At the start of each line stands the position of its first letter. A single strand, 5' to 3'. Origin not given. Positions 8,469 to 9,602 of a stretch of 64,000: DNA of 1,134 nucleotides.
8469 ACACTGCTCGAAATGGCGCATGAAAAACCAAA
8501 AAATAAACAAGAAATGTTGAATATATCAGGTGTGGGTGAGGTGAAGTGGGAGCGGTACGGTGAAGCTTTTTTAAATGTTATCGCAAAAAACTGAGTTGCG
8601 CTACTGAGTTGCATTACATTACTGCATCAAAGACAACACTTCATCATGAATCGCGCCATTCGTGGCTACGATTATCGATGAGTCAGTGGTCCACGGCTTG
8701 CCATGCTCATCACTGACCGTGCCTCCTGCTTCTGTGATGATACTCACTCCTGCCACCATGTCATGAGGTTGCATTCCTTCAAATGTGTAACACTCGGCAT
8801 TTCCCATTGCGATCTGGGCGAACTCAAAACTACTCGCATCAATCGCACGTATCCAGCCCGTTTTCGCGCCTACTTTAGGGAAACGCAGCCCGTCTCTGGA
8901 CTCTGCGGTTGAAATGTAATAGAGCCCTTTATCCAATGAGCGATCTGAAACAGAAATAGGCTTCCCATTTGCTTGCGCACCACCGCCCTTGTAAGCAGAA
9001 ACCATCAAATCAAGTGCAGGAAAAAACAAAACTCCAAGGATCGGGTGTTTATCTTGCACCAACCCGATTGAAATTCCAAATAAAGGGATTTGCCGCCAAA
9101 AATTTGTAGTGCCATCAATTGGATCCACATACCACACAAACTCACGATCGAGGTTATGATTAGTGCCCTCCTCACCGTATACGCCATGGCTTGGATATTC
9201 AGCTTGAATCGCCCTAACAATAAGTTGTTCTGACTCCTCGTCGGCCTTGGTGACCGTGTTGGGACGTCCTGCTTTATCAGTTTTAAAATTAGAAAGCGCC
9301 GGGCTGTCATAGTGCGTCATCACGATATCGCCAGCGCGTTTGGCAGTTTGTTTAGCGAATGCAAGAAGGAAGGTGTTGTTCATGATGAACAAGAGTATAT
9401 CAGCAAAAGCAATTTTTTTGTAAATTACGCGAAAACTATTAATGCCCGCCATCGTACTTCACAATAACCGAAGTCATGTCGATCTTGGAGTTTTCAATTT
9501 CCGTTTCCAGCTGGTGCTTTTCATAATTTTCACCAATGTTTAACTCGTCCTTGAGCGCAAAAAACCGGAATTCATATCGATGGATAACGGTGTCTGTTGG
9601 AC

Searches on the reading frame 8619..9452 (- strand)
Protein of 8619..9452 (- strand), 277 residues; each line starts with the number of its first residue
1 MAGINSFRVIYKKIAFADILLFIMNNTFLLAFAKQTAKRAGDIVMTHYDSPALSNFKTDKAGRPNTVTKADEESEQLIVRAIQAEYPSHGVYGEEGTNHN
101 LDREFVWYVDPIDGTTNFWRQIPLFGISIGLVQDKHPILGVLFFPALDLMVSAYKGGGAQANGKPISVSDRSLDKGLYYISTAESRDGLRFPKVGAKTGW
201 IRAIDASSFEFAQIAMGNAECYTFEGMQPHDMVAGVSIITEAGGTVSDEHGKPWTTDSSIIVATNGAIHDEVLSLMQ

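Call 69: search_protein_families(library=pfam, proteins=[window:8619-9452:-], max_evalue=0.0001)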
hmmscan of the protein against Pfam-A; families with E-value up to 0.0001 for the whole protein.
window:8619-9452:- (277 aa): 1 family
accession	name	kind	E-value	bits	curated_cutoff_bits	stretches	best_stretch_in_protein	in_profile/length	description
PF00459.30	Inositol_P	-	9.2e-56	189.7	27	1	28-274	4-264/271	Inositol monophosphatase family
